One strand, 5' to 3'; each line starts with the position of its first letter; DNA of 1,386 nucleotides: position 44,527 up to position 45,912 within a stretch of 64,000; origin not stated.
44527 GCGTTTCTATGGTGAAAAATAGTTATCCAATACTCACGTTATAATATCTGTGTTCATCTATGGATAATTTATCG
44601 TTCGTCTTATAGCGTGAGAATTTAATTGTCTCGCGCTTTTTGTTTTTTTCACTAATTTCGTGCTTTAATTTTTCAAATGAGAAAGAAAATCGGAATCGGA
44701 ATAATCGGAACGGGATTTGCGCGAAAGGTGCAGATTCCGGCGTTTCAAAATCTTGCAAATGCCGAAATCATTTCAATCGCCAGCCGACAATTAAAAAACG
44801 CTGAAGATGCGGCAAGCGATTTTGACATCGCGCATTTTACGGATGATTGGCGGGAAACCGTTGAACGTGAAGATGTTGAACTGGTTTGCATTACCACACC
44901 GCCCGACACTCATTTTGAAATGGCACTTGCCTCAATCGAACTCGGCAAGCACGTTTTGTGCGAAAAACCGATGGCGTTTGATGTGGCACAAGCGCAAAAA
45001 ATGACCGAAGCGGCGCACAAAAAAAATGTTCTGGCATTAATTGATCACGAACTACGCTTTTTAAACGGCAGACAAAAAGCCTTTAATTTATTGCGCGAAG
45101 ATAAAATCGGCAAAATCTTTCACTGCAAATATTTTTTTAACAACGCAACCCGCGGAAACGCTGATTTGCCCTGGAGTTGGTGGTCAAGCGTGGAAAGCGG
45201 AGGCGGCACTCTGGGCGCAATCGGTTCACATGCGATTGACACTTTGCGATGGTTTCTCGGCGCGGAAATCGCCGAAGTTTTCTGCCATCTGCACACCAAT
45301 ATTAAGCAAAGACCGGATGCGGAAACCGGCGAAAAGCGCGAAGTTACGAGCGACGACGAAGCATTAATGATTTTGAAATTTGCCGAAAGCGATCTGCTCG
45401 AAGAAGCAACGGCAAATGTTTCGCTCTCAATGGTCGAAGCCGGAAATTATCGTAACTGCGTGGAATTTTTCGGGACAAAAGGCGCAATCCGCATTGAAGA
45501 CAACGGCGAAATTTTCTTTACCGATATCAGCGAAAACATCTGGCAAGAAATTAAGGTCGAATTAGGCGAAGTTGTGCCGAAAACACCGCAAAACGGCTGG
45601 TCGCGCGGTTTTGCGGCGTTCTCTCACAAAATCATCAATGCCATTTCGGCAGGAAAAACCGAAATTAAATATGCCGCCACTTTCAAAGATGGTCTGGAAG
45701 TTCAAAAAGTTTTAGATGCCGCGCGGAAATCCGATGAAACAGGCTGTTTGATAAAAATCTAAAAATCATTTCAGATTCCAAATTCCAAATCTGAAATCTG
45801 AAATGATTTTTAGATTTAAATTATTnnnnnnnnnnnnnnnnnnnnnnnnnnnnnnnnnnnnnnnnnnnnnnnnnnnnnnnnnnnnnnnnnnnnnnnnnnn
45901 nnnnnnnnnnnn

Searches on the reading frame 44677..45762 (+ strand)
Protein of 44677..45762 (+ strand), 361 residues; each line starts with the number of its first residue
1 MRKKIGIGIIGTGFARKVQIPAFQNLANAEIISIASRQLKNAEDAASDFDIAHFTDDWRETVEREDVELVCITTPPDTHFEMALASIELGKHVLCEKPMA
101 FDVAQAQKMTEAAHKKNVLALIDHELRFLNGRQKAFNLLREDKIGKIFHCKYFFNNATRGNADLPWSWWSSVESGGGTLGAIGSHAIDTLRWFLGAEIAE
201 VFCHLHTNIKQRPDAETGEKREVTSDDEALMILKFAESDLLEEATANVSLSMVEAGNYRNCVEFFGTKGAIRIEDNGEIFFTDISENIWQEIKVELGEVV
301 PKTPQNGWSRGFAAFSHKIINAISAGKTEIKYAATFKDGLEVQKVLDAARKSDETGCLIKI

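Call 68: search_protein_families(library=pfam, max_evalue=0.00001, proteins=[window:44677-45762:+])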
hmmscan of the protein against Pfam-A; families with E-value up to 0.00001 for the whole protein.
window:44677-45762:+ (361 aa): 4 families
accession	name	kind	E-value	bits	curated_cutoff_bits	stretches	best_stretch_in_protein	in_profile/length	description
PF01408.29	GFO_IDH_MocA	-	6e-31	108.1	24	1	6-122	2-118/120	Oxidoreductase family, NAD-binding Rossmann fold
PF22725.1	GFO_IDH_MocA_C3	-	6.3e-24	84.8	27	1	133-272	2-124/124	GFO/IDH/MocA C-terminal domain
PF02894.22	GFO_IDH_MocA_C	-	2.9e-21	76.7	22.9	1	138-357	3-214/218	Oxidoreductase family, C-terminal alpha/beta domain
PF22685.1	Gal80p_C-like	-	2.7e-06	28.1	29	1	134-274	5-151/152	Gal80p, C-terminal domain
